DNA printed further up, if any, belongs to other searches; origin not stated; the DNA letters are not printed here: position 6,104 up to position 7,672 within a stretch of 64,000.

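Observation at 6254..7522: MurE-like ligase missing most of the N-terminal UDP-binding domain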

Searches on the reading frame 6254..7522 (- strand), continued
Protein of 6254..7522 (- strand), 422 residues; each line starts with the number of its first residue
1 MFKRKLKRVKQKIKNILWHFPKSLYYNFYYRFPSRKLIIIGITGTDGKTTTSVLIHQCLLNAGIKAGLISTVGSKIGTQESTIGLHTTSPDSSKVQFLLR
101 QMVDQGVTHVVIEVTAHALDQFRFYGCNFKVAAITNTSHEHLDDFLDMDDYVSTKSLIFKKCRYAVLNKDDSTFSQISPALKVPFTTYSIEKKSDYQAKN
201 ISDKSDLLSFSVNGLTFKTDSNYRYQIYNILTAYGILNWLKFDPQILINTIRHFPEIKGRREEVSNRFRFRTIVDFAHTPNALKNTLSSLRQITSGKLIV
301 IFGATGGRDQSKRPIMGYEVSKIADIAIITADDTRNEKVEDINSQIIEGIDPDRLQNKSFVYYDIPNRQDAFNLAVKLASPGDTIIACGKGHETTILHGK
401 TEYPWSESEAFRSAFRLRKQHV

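Call 70: find_homologous_proteins(query=L053:9695-11347:+, max_evalue=1e-20)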
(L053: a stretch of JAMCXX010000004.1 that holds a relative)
Query L053:9695-11347:+ (550 aa): 8000 proteins with E <= 1e-20 among 8000 candidates; the best 120 are listed.
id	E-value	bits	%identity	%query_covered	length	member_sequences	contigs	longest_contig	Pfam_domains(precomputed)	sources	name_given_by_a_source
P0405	0.0e+0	1230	100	100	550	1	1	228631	PF02875.27,PF08245.19,PF01225.31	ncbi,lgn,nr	ncbi:MAG: UDP-N-acetylmuramoyl-L-alanyl-D-glutamate--2,6-diaminopimelate ligase [Patescibacteria gro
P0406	1.1e-201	690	63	94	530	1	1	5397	PF02875.27,PF08245.19,PF01225.31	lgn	-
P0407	1.7e-199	682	63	92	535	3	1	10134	PF02875.27,PF08245.19,PF01225.31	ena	-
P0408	5.0e-198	677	58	98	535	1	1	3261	PF02875.27,PF08245.19,PF01225.31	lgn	-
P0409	4.2e-195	668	58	98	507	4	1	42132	PF02875.27,PF08245.19,PF01225.31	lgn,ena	-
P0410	1.5e-192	659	62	93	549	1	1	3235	PF02875.27,PF08245.19,PF01225.31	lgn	-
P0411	3.0e-189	649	57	93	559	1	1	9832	PF02875.27,PF08245.19,PF01225.31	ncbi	-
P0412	4.8e-189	648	59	97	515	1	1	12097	PF02875.27,PF08245.19,PF01225.31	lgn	-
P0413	6.4e-186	637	60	93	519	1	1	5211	PF02875.27,PF08245.19,PF01225.31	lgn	-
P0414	9.5e-184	630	60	93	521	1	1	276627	PF02875.27,PF08245.19,PF01225.31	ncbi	-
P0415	1.0e-182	627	56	98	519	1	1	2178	PF02875.27,PF08245.19,PF01225.31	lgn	-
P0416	1.1e-182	627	58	93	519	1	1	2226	PF02875.27,PF08245.19,PF01225.31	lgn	-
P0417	2.1e-181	623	57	93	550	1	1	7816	PF02875.27,PF08245.19,PF01225.31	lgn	-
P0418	5.5e-178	611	58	95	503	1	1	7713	PF02875.27,PF08245.19,PF01225.31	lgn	-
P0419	6.3e-175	601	57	92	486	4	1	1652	PF02875.27,PF08245.19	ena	-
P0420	7.2e-175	601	55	93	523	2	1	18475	PF02875.27,PF08245.19,PF01225.31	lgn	-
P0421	5.5e-174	598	58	92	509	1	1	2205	PF02875.27,PF08245.19,PF01225.31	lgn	-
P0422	7.5e-174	598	54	98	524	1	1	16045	PF02875.27,PF08245.19,PF01225.31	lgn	-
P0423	3.9e-171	589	56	93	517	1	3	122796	PF02875.27,PF08245.19,PF01225.31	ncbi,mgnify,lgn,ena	ncbi:MAG: UDP-N-acetylmuramoyl-L-alanyl-D-glutamate--2,6-diaminopimelate ligase [Patescibacteria gro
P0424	1.9e-152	527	54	93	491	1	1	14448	PF02875.27,PF08245.19,PF01225.31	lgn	-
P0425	1.4e-150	521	49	95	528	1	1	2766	PF02875.27,PF08245.19,PF01225.31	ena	-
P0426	5.2e-144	499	52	93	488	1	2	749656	PF02875.27,PF08245.19,PF01225.31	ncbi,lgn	-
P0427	1.2e-143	498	50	93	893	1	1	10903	PF02875.27,PF08245.19,PF01225.31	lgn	-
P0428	5.0e-143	496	51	91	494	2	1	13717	PF02875.27,PF08245.19,PF01225.31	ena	-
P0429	1.6e-142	494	50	93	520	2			PF02875.27,PF08245.19,PF01225.31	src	-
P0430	1.8e-142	494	49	93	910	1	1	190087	PF02875.27,PF08245.19,PF01225.31,PF21799.3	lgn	-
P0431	1.1e-141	491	49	93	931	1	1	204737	PF02875.27,PF08245.19,PF01225.31,PF21799.3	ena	-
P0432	4.1e-141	490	49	92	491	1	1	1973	PF02875.27,PF08245.19,PF01225.31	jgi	jgi:UDP-N-acetylmuramoyl-L-alanyl-D-glutamate--2,6-diaminopimelate ligase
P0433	4.1e-141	490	49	93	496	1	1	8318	PF02875.27,PF08245.19,PF01225.31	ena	-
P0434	2.4e-140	487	48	97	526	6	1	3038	PF02875.27,PF08245.19,PF01225.31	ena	-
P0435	3.5e-140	487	49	94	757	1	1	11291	PF00483.30,PF01128.26,PF02875.27,PF08245.19,PF01225.31,PF12804.14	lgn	-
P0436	4.9e-140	486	49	92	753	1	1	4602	PF00483.30,PF01128.26,PF02875.27,PF08245.19,PF01225.31,PF12804.14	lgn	-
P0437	1.0e-139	485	48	97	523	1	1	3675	PF02875.27,PF08245.19,PF01225.31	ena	-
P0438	3.3e-139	483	49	92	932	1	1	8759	PF02875.27,PF08245.19,PF01225.31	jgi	jgi:UDP-N-acetylmuramoyl-L-alanyl-D-glutamate--2,6-diaminopimelate ligase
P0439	5.5e-139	483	48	92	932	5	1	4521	PF02875.27,PF08245.19,PF01225.31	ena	-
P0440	1.2e-138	481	49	93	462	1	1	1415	PF02875.27,PF08245.19,PF01225.31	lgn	-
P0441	1.9e-138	481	48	92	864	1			PF02875.27,PF08245.19,PF01225.31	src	-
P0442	3.0e-138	480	46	96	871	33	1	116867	PF02875.27,PF08245.19,PF01225.31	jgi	-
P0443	7.6e-138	479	48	94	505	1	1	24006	PF02875.27,PF08245.19,PF01225.31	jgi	-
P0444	1.5e-137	478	47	93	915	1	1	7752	PF02875.27,PF08245.19,PF01225.31,PF21799.3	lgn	-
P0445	4.3e-137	476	49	94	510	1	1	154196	PF02875.27,PF08245.19,PF01225.31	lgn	-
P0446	4.8e-137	476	48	94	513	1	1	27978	PF02875.27,PF08245.19,PF01225.31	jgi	jgi:UDP-N-acetylmuramoyl-L-alanyl-D-glutamate--2,6-diaminopimelate ligase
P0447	5.1e-137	476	49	93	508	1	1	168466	PF02875.27,PF08245.19,PF01225.31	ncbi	-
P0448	8.1e-137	475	47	94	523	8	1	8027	PF02875.27,PF08245.19,PF01225.31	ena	-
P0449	2.3e-136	474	49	92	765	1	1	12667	PF00483.30,PF01128.26,PF02875.27,PF08245.19,PF01225.31,PF12804.14,PF02348.26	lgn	-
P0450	1.9e-135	471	46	93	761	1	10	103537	PF00483.30,PF01128.26,PF02875.27,PF08245.19,PF01225.31,PF12804.14,PF02348.26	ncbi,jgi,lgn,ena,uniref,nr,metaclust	ncbi:hypothetical protein A2686_03075 [Candidatus Woesebacteria bacterium RIFCSPHIGHO2_01_FULL_38_10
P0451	2.1e-135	471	48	97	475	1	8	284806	PF02875.27,PF08245.19,PF01225.31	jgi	-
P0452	2.4e-135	471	46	92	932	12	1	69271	PF02875.27,PF08245.19,PF01225.31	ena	-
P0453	3.0e-135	470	46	93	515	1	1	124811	PF02875.27,PF08245.19,PF01225.31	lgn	-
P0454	3.9e-135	470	47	93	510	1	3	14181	PF02875.27,PF08245.19,PF01225.31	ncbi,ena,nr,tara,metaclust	ncbi:UDP-N-acetylmuramoyl-L-alanyl-D-glutamate--2,6-diaminopimelate ligase [Candidatus Woesebacteria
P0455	7.3e-135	469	48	95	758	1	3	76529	PF00483.30,PF01128.26,PF02875.27,PF08245.19,PF01225.31,PF12804.14,PF02348.26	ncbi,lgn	-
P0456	1.7e-134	468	48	92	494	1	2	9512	PF02875.27,PF08245.19,PF01225.31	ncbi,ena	-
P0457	1.8e-134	468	48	94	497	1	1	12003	PF02875.27,PF08245.19,PF01225.31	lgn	-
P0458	2.5e-134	467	48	94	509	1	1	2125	PF02875.27,PF08245.19,PF01225.31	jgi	jgi:UDP-N-acetylmuramoyl-L-alanyl-D-glutamate--2,6-diaminopimelate ligase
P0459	4.1e-134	467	48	93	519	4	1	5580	PF02875.27,PF08245.19,PF01225.31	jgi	jgi:UDP-N-acetylmuramoyl-L-alanyl-D-glutamate--2,6-diaminopimelate ligase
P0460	5.0e-134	466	49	94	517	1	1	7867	PF02875.27,PF08245.19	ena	-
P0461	5.9e-134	466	48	94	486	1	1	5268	PF02875.27,PF08245.19,PF01225.31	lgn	-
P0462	1.6e-133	465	55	79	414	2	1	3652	PF02875.27,PF08245.19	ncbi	-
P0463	1.6e-133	465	47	93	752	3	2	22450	PF00483.30,PF01128.26,PF02875.27,PF08245.19,PF01225.31,PF12804.14,PF02348.26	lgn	-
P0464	1.7e-133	464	46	94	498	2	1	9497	PF02875.27,PF08245.19,PF01225.31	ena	-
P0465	2.8e-133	464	47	92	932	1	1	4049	PF02875.27,PF08245.19,PF01225.31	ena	-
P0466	3.8e-133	463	47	95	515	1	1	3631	PF02875.27,PF08245.19,PF01225.31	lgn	-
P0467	3.9e-133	463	49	94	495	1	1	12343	PF02875.27,PF08245.19,PF01225.31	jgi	jgi:UDP-N-acetylmuramoyl-L-alanyl-D-glutamate--2,6-diaminopimelate ligase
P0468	4.2e-133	463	47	94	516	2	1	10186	PF02875.27,PF08245.19,PF01225.31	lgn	-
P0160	5.1e-133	463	46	92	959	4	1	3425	PF02875.27,PF08245.19,PF01225.31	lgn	-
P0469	8.7e-133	462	47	94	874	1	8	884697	PF02875.27,PF08245.19,PF01225.31,PF21799.3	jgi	jgi:UDP-N-acetylmuramoyl-L-alanyl-D-glutamate--2,6-diaminopimelate ligase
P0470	1.0e-132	462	46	92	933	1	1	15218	PF02875.27,PF08245.19,PF01225.31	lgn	-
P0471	1.5e-132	461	48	94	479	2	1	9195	PF02875.27,PF08245.19,PF01225.31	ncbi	-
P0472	1.6e-132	461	48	94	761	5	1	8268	PF00483.30,PF01128.26,PF02875.27,PF08245.19,PF01225.31,PF12804.14,PF02348.26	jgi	-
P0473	4.9e-132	460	45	93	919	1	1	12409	PF02875.27,PF08245.19,PF01225.31,PF21799.3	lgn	-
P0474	5.3e-132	460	49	93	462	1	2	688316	PF02875.27,PF08245.19,PF01225.31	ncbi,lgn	-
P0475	5.8e-132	459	48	93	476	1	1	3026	PF02875.27,PF08245.19,PF01225.31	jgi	jgi:UDP-N-acetylmuramoyl-L-alanyl-D-glutamate--2,6-diaminopimelate ligase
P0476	5.9e-132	459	46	94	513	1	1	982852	PF02875.27,PF08245.19,PF01225.31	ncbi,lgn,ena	-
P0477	6.3e-132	459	46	92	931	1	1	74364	PF02875.27,PF08245.19,PF01225.31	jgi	jgi:UDP-N-acetylmuramoyl-L-alanyl-D-glutamate--2,6-diaminopimelate ligase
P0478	8.8e-132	459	47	92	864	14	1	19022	PF02875.27,PF08245.19,PF01225.31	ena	-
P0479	1.3e-131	458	47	94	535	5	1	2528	PF02875.27,PF08245.19,PF01225.31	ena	-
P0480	1.4e-131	458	45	94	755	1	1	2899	PF00483.30,PF01128.26,PF02875.27,PF08245.19,PF01225.31,PF12804.14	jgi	jgi:UDP-N-acetylmuramoyl-L-alanyl-D-glutamate--2,6-diaminopimelate ligase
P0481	2.0e-131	458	48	94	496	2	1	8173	PF02875.27,PF08245.19,PF01225.31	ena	-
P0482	4.0e-131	457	48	92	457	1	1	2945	PF02875.27,PF08245.19,PF01225.31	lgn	-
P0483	4.2e-131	457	46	94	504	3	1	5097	PF02875.27,PF08245.19,PF01225.31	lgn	-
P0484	4.9e-131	456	48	92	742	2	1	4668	PF00483.30,PF01128.26,PF02875.27,PF08245.19,PF01225.31,PF12804.14,PF02348.26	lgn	-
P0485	4.9e-131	456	46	96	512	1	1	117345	PF02875.27,PF08245.19,PF01225.31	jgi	-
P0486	5.5e-131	456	47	97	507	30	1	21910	PF02875.27,PF08245.19,PF01225.31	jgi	jgi:UDP-N-acetylmuramoyl-L-alanyl-D-glutamate--2,6-diaminopimelate ligase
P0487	6.0e-131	456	48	92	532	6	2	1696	PF02875.27,PF08245.19,PF01225.31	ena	-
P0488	7.9e-131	456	46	94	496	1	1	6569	PF02875.27,PF08245.19,PF01225.31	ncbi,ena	-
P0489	8.6e-131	456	47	94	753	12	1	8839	PF00483.30,PF01128.26,PF02875.27,PF08245.19,PF01225.31,PF12804.14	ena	-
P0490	1.1e-130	455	46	93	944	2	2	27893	PF02875.27,PF08245.19,PF01225.31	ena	-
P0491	1.2e-130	455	48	94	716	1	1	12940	PF00483.30,PF01128.26,PF02875.27,PF08245.19,PF01225.31,PF12804.14,PF02348.26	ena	-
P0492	1.6e-130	455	58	68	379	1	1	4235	PF08245.19,PF01225.31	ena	-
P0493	1.9e-130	454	49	93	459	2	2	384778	PF02875.27,PF08245.19,PF01225.31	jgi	-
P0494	2.1e-130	454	46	97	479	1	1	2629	PF02875.27,PF08245.19,PF01225.31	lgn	-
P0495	2.2e-130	454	47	94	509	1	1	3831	PF02875.27,PF08245.19,PF01225.31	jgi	jgi:UDP-N-acetylmuramoyl-L-alanyl-D-glutamate--2,6-diaminopimelate ligase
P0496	2.8e-130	454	43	93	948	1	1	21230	PF02875.27,PF08245.19,PF21799.3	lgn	-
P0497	2.8e-130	454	49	93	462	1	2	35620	PF02875.27,PF08245.19,PF01225.31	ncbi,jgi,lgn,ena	-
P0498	3.2e-130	454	47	93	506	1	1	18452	PF02875.27,PF08245.19,PF01225.31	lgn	-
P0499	3.5e-130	454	48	94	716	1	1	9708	PF00483.30,PF01128.26,PF02875.27,PF08245.19,PF01225.31,PF12804.14,PF02348.26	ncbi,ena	-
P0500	6.8e-130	453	47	94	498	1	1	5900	PF02875.27,PF08245.19,PF01225.31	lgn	-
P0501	7.6e-130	452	49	93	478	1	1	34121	PF02875.27,PF08245.19,PF01225.31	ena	-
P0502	8.1e-130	452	43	93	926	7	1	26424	PF02875.27,PF08245.19,PF01225.31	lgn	-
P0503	8.6e-130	452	47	93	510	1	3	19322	PF02875.27,PF08245.19,PF01225.31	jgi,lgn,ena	-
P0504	8.8e-130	452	47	94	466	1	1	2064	PF02875.27,PF08245.19,PF01225.31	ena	-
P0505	1.1e-129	452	47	93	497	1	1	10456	PF02875.27,PF08245.19,PF01225.31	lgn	-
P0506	1.2e-129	452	48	93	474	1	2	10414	PF02875.27,PF08245.19,PF01225.31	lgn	-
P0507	1.3e-129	452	48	94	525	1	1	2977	PF02875.27,PF08245.19,PF01225.31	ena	-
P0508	1.5e-129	451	47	94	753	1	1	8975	PF00483.30,PF01128.26,PF02875.27,PF08245.19,PF01225.31,PF12804.14,PF02348.26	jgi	jgi:UDP-N-acetylmuramoyl-L-alanyl-D-glutamate--2,6-diaminopimelate ligase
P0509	1.5e-129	451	47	94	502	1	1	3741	PF02875.27,PF08245.19,PF01225.31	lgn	-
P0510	1.6e-129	451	48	93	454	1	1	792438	PF02875.27,PF08245.19,PF01225.31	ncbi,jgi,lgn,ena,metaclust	metaclust:\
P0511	1.7e-129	451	46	93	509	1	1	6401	PF02875.27,PF08245.19,PF01225.31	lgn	-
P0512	1.7e-129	451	47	94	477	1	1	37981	PF02875.27,PF08245.19,PF01225.31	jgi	jgi:UDP-N-acetylmuramoyl-L-alanyl-D-glutamate--2,6-diaminopimelate ligase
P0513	1.9e-129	451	48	94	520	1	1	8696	PF02875.27,PF08245.19,PF01225.31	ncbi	-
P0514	2.1e-129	451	47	95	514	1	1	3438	PF02875.27,PF08245.19,PF01225.31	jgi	-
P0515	2.4e-129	451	46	92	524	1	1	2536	PF02875.27,PF08245.19,PF01225.31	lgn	-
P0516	2.5e-129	451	49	92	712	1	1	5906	PF00483.30,PF01128.26,PF02875.27,PF08245.19,PF01225.31,PF12804.14,PF02348.26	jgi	-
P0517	2.6e-129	451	46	93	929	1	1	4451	PF02875.27,PF08245.19,PF01225.31,PF21799.3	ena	-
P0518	3.0e-129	450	46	94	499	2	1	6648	PF02875.27,PF08245.19,PF01225.31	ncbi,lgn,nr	ncbi:MAG: UDP-N-acetylmuramoyl-L-alanyl-D-glutamate--2,6-diaminopimelate ligase [Anaerolineae bacter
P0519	3.0e-129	450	46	96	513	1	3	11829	PF02875.27,PF08245.19,PF01225.31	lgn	-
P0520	3.9e-129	450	47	93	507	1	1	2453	PF02875.27,PF08245.19,PF01225.31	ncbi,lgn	ncbi:MAG: UDP-N-acetylmuramoyl-L-alanyl-D-glutamate--2,6-diaminopimelate ligase [Patescibacteria gro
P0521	4.0e-129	450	47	94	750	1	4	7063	PF00483.30,PF01128.26,PF02875.27,PF08245.19,PF01225.31,PF12804.14,PF02348.26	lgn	-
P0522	7.4e-129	449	47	94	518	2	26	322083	PF02875.27,PF08245.19,PF01225.31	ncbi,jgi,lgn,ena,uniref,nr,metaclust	ncbi:hypothetical protein A3A76_03485 [Candidatus Woesebacteria bacterium RIFCSPLOWO2_01_FULL_39_23]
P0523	9.7e-129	449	46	94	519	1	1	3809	PF02875.27,PF08245.19,PF01225.31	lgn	-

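Call 71: find_encoding_contigs(protein=P0522, flank=10000, max_places=1)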
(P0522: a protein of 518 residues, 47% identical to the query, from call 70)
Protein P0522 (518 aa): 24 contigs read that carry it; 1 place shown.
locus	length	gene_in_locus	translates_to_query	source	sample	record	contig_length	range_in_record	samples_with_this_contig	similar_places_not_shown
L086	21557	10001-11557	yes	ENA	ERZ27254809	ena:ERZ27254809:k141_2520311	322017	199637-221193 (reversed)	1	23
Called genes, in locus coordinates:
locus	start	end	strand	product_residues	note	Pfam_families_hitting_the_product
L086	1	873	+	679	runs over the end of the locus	PF13196:DUF4012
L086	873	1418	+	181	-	PF11967:RecO_N, PF02565:RecO_C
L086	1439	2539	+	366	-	PF09903:DUF2130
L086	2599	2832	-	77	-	-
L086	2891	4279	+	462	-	PF28494:GlyRS_ins_1 (faint), PF00587:tRNA-synt_2b (faint), PF03129:HGTP_anticodon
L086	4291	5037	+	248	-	-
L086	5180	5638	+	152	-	PF02381:MraZ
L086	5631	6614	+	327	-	PF01795:Methyltransf_5, PF13649:Methyltransf_25 (faint), PF13847:Methyltransf_31 (faint)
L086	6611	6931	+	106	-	-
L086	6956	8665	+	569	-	PF03717:PBP_dimer, PF00905:Transpeptidase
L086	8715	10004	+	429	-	PF00275:EPSP_synthase, PF07833:Cu_amine_oxidN1 (faint)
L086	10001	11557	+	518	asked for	PF01225:Mur_ligase (weak), PF08245:Mur_ligase_M, PF02875:Mur_ligase_C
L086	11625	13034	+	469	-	PF01225:Mur_ligase, PF08245:Mur_ligase_M, PF02875:Mur_ligase_C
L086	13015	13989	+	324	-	PF01565:FAD_binding_4, PF02873:MurB_C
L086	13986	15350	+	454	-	PF21799:MurD-like_N, PF08245:Mur_ligase_M, PF02875:Mur_ligase_C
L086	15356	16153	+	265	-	PF01177:Asp_Glu_race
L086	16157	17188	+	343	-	PF01820:Dala_Dala_lig_N, PF14397:ATPgrasp_ST (faint), PF01071:GARS_A (weak), PF02222:ATP-grasp, PF02655:ATP-grasp_3, PF02786:CPSase_L_D2, PF08443:RimK (faint), PF07478:Dala_Dala_lig_C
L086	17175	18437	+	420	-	PF08245:Mur_ligase_M, PF02875:Mur_ligase_C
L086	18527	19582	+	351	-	PF00953:Glycos_transf_4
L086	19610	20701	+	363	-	PF01098:FTSW_RODA_SPOVE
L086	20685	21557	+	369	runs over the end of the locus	PF03033:Glyco_transf_28, PF04101:Glyco_tran_28_C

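Call 72: find_encoding_contigs(protein=P0450, flank=10000, max_places=1)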
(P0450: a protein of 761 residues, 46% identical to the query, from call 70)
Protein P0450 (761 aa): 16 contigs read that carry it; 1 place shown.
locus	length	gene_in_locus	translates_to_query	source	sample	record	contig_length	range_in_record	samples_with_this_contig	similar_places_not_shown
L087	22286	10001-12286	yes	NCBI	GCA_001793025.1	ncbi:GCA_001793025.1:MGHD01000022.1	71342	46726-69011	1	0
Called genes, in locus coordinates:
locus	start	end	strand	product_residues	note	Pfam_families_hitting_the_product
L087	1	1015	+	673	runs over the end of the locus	PF13196:DUF4012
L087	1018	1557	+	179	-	PF11967:RecO_N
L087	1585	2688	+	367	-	PF09903:DUF2130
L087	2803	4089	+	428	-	PF00587:tRNA-synt_2b, PF03129:HGTP_anticodon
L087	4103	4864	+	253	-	-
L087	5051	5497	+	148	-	PF02381:MraZ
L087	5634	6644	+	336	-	PF01795:Methyltransf_5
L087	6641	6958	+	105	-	-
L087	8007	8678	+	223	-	-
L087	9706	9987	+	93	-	PF00275:EPSP_synthase (weak)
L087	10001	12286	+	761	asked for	PF01225:Mur_ligase (weak), PF08245:Mur_ligase_M, PF02875:Mur_ligase_C, PF00483:NTP_transferase, PF01128:IspD (weak), PF12804:NTP_transf_3, PF02348:CTP_transf_3 (weak)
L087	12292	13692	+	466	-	PF01225:Mur_ligase, PF21799:MurD-like_N (weak), PF08245:Mur_ligase_M, PF02875:Mur_ligase_C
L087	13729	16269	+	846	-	PF01565:FAD_binding_4, PF02873:MurB_C, PF21799:MurD-like_N, PF08245:Mur_ligase_M, PF02875:Mur_ligase_C (weak)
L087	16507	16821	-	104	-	-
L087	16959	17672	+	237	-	PF00561:Abhydrolase_1, PF12146:Hydrolase_4, PF12697:Abhydrolase_6 (weak)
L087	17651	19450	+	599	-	PF08245:Mur_ligase_M, PF02875:Mur_ligase_C (weak)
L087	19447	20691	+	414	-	PF01041:DegT_DnrJ_EryC1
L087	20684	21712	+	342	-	PF02388:FemAB, PF13480:Acetyltransf_6, PF02388:FemAB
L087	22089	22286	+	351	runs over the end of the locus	PF00953:Glycos_transf_4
